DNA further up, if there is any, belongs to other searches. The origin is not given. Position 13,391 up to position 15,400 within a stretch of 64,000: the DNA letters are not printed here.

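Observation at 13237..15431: ~298-bp near-perfect direct repeats bracketing the Nudix-SAHH gene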

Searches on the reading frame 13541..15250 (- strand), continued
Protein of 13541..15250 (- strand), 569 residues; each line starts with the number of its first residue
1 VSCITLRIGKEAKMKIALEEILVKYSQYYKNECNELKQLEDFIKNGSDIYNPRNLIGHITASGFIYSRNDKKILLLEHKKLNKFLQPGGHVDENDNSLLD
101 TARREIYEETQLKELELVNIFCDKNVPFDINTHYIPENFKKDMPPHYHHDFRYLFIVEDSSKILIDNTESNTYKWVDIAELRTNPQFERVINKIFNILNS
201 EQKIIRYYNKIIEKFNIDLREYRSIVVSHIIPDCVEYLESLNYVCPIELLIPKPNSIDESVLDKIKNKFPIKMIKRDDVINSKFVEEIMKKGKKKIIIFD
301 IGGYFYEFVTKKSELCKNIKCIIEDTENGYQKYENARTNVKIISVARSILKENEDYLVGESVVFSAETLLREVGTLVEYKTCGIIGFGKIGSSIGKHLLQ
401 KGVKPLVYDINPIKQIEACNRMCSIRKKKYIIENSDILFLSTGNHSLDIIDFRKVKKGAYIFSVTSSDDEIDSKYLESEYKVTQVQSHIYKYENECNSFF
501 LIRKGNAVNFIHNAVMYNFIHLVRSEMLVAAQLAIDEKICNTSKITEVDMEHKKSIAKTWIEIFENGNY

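Call 25: search_protein_families(library=ncbifam, proteins=[window:13541-15211:-, L002:2462-3163:+], max_evalue=0.01)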
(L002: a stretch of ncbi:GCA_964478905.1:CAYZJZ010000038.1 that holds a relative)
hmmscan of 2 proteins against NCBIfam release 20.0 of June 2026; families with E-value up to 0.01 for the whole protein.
window:13541-15211:- (556 aa): 12 families
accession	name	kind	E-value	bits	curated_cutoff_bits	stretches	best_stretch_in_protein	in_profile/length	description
NF004005.0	PRK05476.2-3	equivalog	5.6e-18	64.9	275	1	240-498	78-343/418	adenosylhomocysteinase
TIGR00936.1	ahcY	equivalog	2.4e-14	53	497.6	1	271-502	108-344/416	adenosylhomocysteinase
NF006961.0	PRK09438.1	equivalog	4.7e-09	35.9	103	1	52-167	15-128/151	dihydroneopterin triphosphate diphosphatase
NF004009.0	PRK05476.3-2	equivalog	1.9e-06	26.9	485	1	279-497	180-402/487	adenosylhomocysteinase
NF004008.0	PRK05476.3-1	equivalog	9.2e-05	21.7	440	1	304-498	92-275/326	adenosylhomocysteinase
NF009127.0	PRK12480.1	equivalog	0.00036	19.6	579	1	364-507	144-286/330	D-lactate dehydrogenase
NF009714.1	PRK13243.1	equivalog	0.00065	19.1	455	1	327-428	110-211/332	glyoxylate reductase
TIGR01327.1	PGDH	equivalog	0.0012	17.7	454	1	360-429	132-201/525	phosphoglycerate dehydrogenase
NF001938.0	PRK00714.1-5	equivalog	0.0017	17.7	116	1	67-169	43-148/172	RNA pyrophosphohydrolase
NF007980.0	PRK10707.1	equivalog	0.0043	16.6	134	1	73-107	64-97/192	CoA pyrophosphatase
TIGR02705.1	nudix_YtkD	equivalog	0.0051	16.4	154.4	0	53-99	30-74/156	RNA deprotection pyrophosphohydrolase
NF001309.0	PRK00257.1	equivalog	0.0072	15.3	434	0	350-429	100-175/379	4-phosphoerythronate dehydrogenase PdxB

L002:2462-3163:+ (233 aa): 60 families (the best 25 are shown)
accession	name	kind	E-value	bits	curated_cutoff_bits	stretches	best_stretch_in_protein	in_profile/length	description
TIGR02875.1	spore_0_A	equivalog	7.1e-27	94.3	200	2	2-84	3-85/262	sporulation transcription factor Spo0A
NF001965.0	PRK00742.1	subfamily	3.9e-11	42.8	293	1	2-70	4-71/357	chemotaxis-specific protein-glutamate methyltransferase CheB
NF008677.0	PRK11697.1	equivalog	7.8e-10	38.5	246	1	1-84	1-81/238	two-component system response regulator BtsR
NF009206.0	PRK12555.1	subfamily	3e-09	36.3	342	1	2-70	1-68/340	chemotaxis-specific protein-glutamate methyltransferase CheB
NF007969.0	PRK10693.1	equivalog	3.5e-09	36.1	329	1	3-103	9-107/337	two-component system response regulator RssB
NF052445.1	RespRegMctR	equivalog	7.5e-09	35.3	300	1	4-72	4-71/205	two-component system response regulator MctR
NF007419.0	PRK09958.1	equivalog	1.1e-08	35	251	1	3-84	2-80/204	acid-sensing system DNA-binding response regulator EvgA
NF041946.1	LuxO_transreg_Vib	equivalog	1.5e-08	33.8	800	1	28-131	21-123/463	quorum-sensing sigma-54 dependent transcriptional regulator LuxO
NF007935.0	PRK10651.1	equivalog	5.2e-08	32.3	250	1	4-73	9-77/216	two-component system response regulator NarL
NF041367.1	CheY_Halo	equivalog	8.9e-08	32.5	200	1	4-74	1-68/114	chemotaxis protein CheY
NF040689.1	MtrAB_MtrA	equivalog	1.6e-07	30.9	300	1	5-72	2-66/219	MtrAB system response regulator MtrA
NF045901.1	HisKinLetSLeg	equivalog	2.5e-07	29.1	1650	1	3-142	673-807/906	two-component system sensor histidine kinase LetS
NF033120.0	vanR_FM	exception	5.1e-07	29.6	460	1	2-90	4-87/231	vancomycin resistance response regulator transcription factor, VanR-F/VanR-M family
NF041945.1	LuxN_Vibrio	equivalog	5.9e-07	28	1550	1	4-120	723-835/839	quorum-sensing autoinducer 1 sensor kinase/phosphatase LuxN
NF040534.1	resp_reg_YycF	equivalog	7.5e-07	28.6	340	1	4-86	3-80/231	response regulator YycF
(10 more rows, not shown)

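Call 49: search_solved_structures(query=window:13541-15211:-, max_evalue=0.001)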
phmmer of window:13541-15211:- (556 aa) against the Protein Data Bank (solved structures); distinct sequences matched with E-value up to 0.001: 50.
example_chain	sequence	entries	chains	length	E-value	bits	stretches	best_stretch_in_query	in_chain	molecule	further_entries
6aph_A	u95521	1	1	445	1.8e-13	53.2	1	284-497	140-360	Adenosylhomocysteinase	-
6gbn_A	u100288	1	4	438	4.2e-11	45.5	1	283-500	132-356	Adenosylhomocysteinase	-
5hm8_A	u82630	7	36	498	8.4e-11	44.4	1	365-497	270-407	Adenosylhomocysteinase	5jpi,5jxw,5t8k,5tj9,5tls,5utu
5tov_A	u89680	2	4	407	1.2e-10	44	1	240-497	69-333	Adenosylhomocysteinase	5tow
3x2e_A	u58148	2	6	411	1.2e-10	43.9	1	240-497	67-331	Adenosylhomocysteinase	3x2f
5v96_A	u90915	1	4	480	5.4e-10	41.8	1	301-496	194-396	S-adenosyl-l-homocysteine Hydrolase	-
3g1u_A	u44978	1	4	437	5.5e-10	41.8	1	283-497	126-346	Adenosylhomocysteinase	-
9pdh_A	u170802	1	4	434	5.7e-10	41.7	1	279-497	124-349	Adenosylhomocysteinase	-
3ond_A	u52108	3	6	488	1.7e-09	40.1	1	317-471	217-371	Adenosylhomocysteinase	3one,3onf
3fcm_A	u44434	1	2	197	1.9e-09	39.9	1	29-190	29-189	Hydrolase, NUDIX family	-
4lvc_A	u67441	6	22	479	3.6e-09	39.1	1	300-502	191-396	S-adenosyl-L-homocysteine hydrolase (SAHase) | Adenosylhomocysteinase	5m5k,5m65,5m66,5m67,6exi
8wz8_A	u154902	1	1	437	4e-09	38.9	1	284-472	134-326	Adenosylhomocysteinase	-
8wwg_A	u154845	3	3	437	4e-09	38.9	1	284-472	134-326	Adenosylhomocysteinase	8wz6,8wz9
5w49_A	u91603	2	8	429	2.4e-08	36.3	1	277-497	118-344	Adenosylhomocysteinase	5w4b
1li4_A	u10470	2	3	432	2.4e-08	36.3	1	277-497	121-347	S-adenosylhomocysteine hydrolase | Adenosylhomocysteinase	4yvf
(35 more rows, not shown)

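Call 52: find_related_loci(query=A3, collection=viral_contigs, flank=6000)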
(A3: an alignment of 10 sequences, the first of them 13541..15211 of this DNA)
Query A3 (556 aa) in viral_contigs; peptide patterns used: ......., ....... (x = any residue, [..] = any of these).
63 stretches matched a pattern, but none encodes a relative of the query by tblastn (E <= 1e-3).
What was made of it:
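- Tried and rejected: No relative in IMG/VR viral contigs (call 52).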

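Call 53: search_dna_similar(query=window:13541-15211:-, collection=plasmids, mode=protein, max_rows=10)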
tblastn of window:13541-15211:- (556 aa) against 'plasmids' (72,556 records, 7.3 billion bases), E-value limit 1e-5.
Records with a match: 123; places in all: 131; records where one place covers at least 80% of the query: 1.
Best place of each record, by identity: <60% 123.
By first word of the organism name: Lactiplantibacillus 42; Streptomyces 34; Enterococcus 6; Pediococcus 4; Staphylococcus 4; Pseudomonas 4; Variovorax 4; Mycetohabitans 4; Rhizobium 3; Hydrogenophaga 2; and 16 more.
By predicted mobility (MOB-suite, as given by PLSDB): non-mobilizable 67; mobilizable 50; conjugative 6.
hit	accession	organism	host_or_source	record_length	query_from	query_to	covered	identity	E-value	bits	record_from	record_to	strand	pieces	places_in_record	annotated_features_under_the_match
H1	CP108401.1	Streptomycetaceae bacterium NBC_01309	-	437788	34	551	86%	34.5%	8e-51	280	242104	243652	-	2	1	adenosylhomocysteinase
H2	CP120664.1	Lactiplantibacillus plantarum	whole organism,fermented mustard green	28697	212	555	62%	33.7%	2e-24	116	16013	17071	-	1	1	S-adenosyl-L-homocysteine hydrolase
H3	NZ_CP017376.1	Lactiplantibacillus plantarum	cell culture,raw sausage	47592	212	555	62%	33.5%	3e-24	115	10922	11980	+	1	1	S-adenosyl-L-homocysteine hydrolase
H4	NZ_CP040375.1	Lactiplantibacillus plantarum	cell culture,Angelica gigas Nakai root ...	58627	212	555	62%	33.5%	3e-24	115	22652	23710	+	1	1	S-adenosyl-L-homocysteine hydrolase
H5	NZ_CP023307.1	Lactiplantibacillus plantarum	Homo sapiens,fecal sample,healthy adult ...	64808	194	555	65%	31.3%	6e-23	111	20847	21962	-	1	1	S-adenosyl-L-homocysteine hydrolase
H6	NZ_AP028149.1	Lactiplantibacillus plantarum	-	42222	194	552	65%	31.3%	4e-24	115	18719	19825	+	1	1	S-adenosyl-L-homocysteine hydrolase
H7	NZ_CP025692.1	Lactiplantibacillus plantarum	cell culture,Korean infant feces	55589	194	552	65%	31.3%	5e-24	114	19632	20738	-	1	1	S-adenosyl-L-homocysteine hydrolase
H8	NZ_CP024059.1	Lactiplantibacillus plantarum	sample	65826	194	552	65%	31.3%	5e-24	114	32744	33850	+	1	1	S-adenosyl-L-homocysteine hydrolase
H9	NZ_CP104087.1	Lactiplantibacillus plantarum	Homo sapiens,cell culture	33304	194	552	65%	31.3%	1e-23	113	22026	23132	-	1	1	S-adenosyl-L-homocysteine hydrolase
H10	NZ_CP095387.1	Lactiplantibacillus plantarum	Homo sapiens,single cell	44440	194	552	65%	31.3%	1e-23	113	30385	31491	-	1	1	S-adenosyl-L-homocysteine hydrolase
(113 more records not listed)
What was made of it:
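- The family gave no hit in viral contigs and only partial SAHH-domain hits on plasmids (calls 52, 53).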

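Call 54: get_annotated_region(hit=H3, flank=5000)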
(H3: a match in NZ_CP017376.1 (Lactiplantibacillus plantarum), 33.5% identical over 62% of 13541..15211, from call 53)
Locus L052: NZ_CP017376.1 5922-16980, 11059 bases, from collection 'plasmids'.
description: Lactiplantibacillus plantarum strain TMW 1.708 plasmid pL1708-2, complete sequence
organism: Lactiplantibacillus plantarum (NCBI taxid 1590)
taxonomy: Bacteria; Bacillota; Bacilli; Lactobacillales; Lactobacillaceae; Lactiplantibacillus; Lactiplantibacillus plantarum
host: -; source: cell culture,raw sausage; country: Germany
typing (MOB-suite, as given by PLSDB): conjugative; replicon rep_cluster_778; relaxase MOBQ; mating-pair formation MPF_T
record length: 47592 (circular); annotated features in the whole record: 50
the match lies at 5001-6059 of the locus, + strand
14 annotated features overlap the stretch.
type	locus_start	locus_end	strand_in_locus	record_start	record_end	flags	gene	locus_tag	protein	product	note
CDS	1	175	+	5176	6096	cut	-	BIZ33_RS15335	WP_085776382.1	IS30 family transposase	-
CDS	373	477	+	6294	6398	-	-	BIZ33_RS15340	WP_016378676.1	putative holin-like toxin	-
CDS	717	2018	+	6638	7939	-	-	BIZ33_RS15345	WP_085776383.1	Y-family DNA polymerase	-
CDS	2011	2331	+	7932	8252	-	-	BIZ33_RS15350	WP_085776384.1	acetyl-CoA carboxylase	-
CDS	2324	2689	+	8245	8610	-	-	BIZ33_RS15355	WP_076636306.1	hypothetical protein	-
CDS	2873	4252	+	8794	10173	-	-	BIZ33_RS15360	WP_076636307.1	MFS transporter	GO:0055085 - transmembrane transport [Evidence IEA]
CDS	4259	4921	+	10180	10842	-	-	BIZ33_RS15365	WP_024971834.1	phosphohydrolase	-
CDS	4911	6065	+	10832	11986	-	-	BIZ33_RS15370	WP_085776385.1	S-adenosyl-L-homocysteine hydrolase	-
CDS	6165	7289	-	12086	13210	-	-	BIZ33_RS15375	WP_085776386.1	ArdC-like ssDNA-binding domain-containing protein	-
CDS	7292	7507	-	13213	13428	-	-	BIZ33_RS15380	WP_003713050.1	hypothetical protein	-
CDS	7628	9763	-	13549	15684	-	topB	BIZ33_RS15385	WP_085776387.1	type IA DNA topoisomerase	GO:0006265 - DNA topological change [Evidence IEA]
CDS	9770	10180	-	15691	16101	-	-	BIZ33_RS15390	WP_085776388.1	hypothetical protein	-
CDS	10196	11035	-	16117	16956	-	-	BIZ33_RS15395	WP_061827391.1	conjugal transfer protein TrbL family protein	-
CDS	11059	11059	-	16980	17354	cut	-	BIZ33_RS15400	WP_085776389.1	hypothetical protein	-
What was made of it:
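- Tried and rejected: On plasmids there are only distant SAHH-domain-only homologues (calls 53, 54).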
